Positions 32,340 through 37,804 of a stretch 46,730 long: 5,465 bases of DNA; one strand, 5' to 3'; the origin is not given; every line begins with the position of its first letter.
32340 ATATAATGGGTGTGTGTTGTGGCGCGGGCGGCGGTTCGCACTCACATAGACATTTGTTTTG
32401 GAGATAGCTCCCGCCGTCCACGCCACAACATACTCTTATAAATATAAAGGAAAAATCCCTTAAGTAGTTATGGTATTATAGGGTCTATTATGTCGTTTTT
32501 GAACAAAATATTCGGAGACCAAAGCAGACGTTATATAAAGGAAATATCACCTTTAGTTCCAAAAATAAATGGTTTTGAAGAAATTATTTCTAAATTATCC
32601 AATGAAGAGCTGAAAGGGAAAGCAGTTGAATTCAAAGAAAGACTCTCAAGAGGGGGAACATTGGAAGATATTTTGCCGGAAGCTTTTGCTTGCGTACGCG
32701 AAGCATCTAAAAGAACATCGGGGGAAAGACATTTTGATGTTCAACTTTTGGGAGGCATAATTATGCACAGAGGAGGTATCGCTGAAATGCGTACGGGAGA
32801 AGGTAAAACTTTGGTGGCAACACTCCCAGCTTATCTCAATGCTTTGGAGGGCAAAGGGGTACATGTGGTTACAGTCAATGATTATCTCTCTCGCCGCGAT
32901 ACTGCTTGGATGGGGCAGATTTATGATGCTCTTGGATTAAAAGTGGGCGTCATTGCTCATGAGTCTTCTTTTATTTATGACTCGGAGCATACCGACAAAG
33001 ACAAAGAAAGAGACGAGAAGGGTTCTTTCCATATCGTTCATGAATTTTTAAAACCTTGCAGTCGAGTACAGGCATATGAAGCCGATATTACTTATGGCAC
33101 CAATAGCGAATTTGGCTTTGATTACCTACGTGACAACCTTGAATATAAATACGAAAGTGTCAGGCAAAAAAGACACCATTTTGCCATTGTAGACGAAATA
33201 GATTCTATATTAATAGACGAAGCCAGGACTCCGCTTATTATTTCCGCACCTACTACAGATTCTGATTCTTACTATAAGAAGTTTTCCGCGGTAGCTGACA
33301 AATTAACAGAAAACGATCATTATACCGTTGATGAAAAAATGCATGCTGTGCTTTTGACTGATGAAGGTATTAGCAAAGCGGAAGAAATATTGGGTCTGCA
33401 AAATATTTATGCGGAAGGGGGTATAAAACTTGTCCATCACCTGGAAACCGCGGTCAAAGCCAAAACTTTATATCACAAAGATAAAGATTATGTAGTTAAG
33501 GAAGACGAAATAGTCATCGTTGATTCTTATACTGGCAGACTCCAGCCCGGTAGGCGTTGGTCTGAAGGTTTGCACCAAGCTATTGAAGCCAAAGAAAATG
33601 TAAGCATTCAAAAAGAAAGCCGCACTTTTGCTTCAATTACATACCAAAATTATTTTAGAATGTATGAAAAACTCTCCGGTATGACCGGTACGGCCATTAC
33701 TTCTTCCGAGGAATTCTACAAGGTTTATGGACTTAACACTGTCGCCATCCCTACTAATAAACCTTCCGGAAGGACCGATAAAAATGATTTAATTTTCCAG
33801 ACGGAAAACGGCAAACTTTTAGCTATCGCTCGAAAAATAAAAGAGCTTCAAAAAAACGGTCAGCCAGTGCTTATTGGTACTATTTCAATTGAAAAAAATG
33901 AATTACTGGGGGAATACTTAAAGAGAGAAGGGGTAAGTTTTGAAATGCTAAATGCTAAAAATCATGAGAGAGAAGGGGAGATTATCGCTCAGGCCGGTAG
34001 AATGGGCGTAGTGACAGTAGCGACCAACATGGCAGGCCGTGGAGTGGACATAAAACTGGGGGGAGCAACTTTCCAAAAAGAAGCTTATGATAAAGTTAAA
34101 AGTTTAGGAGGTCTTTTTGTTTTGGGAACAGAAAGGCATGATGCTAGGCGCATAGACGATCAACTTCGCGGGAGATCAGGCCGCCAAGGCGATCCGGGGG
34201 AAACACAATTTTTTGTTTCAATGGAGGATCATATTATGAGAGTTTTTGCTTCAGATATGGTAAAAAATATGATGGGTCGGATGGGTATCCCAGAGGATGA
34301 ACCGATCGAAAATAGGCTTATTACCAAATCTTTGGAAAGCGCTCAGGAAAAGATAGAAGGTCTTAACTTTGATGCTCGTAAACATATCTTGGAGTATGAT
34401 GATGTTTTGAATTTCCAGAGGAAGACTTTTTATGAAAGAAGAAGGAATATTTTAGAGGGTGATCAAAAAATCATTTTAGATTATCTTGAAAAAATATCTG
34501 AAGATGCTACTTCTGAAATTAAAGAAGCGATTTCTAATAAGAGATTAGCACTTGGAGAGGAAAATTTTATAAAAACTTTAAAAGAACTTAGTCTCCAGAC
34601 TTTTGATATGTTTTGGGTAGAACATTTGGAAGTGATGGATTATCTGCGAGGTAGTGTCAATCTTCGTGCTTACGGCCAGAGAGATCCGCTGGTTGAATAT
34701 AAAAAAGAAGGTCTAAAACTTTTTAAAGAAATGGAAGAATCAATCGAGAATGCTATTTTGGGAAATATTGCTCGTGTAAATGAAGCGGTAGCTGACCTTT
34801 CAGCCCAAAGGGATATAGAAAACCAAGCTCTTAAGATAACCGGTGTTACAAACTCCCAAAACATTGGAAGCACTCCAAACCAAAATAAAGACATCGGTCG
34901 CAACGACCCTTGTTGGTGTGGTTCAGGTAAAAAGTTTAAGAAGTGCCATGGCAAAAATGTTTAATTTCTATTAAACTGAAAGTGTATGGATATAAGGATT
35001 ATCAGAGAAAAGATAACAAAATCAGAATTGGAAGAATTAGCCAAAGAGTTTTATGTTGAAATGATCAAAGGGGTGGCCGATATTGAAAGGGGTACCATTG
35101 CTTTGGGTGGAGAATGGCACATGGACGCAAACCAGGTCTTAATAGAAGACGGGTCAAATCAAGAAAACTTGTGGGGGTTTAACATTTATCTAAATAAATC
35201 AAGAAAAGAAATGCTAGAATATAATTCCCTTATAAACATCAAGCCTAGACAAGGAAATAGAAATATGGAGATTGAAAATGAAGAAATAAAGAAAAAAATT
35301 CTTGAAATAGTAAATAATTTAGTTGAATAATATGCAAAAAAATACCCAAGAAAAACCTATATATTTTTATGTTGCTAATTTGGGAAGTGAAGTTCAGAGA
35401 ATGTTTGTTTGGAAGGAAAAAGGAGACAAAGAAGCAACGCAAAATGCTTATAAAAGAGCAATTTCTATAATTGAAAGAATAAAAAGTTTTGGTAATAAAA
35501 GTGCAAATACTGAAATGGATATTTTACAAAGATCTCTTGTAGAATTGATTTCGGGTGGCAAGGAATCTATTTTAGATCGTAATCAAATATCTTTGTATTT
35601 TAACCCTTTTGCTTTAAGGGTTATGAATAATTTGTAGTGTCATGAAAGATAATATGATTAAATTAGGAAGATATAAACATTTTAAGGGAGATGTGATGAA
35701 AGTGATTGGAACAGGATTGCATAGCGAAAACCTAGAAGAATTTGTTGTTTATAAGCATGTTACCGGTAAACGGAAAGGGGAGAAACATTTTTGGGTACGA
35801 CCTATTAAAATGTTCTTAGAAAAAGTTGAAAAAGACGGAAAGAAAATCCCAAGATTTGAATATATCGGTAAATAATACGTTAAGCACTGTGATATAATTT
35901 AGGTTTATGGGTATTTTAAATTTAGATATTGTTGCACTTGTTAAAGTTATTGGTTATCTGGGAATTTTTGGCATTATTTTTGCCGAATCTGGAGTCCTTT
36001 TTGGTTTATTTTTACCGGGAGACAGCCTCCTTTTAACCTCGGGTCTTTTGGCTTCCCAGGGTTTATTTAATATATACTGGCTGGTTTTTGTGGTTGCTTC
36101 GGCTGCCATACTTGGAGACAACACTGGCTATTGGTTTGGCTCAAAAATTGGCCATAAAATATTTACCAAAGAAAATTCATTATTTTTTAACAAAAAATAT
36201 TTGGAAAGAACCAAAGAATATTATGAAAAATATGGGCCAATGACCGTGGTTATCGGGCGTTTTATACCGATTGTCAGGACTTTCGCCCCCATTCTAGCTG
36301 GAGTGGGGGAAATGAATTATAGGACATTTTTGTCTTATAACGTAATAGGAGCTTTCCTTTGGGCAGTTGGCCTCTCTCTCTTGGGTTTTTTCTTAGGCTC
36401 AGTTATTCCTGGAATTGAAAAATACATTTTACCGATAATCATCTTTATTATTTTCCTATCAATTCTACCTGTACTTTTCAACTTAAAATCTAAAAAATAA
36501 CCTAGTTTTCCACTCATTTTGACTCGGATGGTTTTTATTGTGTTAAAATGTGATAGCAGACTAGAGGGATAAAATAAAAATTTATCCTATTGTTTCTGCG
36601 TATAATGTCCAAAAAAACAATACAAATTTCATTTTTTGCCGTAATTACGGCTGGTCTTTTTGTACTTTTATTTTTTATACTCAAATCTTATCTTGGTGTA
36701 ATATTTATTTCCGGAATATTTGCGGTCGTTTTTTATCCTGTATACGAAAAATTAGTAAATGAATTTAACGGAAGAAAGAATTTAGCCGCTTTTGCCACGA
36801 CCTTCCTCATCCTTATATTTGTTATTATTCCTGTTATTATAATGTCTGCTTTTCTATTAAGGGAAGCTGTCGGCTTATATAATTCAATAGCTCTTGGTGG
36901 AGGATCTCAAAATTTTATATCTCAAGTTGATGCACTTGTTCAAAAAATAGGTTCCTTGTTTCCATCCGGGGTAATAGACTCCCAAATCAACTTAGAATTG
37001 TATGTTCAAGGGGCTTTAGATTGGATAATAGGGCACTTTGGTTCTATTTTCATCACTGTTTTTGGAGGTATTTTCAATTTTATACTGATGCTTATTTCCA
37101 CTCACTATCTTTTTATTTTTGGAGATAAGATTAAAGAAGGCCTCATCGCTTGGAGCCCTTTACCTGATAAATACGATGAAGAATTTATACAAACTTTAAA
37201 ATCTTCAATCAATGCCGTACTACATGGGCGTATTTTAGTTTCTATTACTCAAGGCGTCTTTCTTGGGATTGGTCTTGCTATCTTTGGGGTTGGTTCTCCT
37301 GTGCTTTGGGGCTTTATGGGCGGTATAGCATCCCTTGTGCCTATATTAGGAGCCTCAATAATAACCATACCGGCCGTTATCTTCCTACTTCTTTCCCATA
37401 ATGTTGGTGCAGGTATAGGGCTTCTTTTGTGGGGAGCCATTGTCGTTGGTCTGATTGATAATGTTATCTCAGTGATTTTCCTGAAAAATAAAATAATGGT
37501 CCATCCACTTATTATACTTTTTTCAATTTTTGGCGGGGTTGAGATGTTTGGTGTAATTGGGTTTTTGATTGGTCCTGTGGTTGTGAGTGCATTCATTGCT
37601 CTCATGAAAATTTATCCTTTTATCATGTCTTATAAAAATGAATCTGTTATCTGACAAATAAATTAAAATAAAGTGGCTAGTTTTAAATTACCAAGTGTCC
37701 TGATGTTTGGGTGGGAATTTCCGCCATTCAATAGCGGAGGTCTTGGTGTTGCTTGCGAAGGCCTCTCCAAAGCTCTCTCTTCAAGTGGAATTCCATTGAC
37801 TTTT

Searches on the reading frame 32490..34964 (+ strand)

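Call 52: search_protein_families(library=pfam, proteins=[window:32490-34964:+], max_evalue=0.0001)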
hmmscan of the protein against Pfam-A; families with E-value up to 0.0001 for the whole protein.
window:32490-34964:+ (824 aa): 5 families
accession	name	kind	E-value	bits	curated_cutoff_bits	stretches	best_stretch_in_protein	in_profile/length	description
PF07517.20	SecA_DEAD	-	6.1e-121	403.6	24.6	1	5-409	2-289/290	SecA DEAD-like domain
PF21090.3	P-loop_SecA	-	4.3e-74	249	27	2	427-527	3-103/205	SecA P-loop domain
PF07516.18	SecA_SW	-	4.2e-45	154.7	26.7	2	667-763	105-199/200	SecA Wing and Scaffold domain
PF01043.26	SecA_PP_bind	-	1.7e-39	135.3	23.5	1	258-366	2-110/110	SecA preprotein cross-linking domain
PF02810.21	SEC-C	-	1.8e-10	40.9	20.4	1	804-822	1-19/19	SEC-C motif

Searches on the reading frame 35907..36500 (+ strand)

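Call 52: search_protein_families(library=pfam, proteins=[window:35907-36500:+], max_evalue=0.0001)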
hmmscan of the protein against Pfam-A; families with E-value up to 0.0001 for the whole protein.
window:35907-36500:+ (197 aa): 1 family
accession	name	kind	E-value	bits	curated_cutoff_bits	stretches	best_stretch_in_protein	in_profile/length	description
PF09335.16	VTT_dom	-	1.6e-21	77.5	33.9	1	37-160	2-121/123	VTT domain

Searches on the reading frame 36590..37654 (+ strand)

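Call 52: search_protein_families(library=pfam, proteins=[window:36590-37654:+], max_evalue=0.0001)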
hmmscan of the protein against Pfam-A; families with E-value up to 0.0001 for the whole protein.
window:36590-37654:+ (354 aa): 1 family
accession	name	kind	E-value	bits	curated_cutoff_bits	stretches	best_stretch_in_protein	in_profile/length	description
PF01594.21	AI-2E_transport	-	2e-48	165.7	34.3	1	16-342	4-326/327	AI-2E family transporter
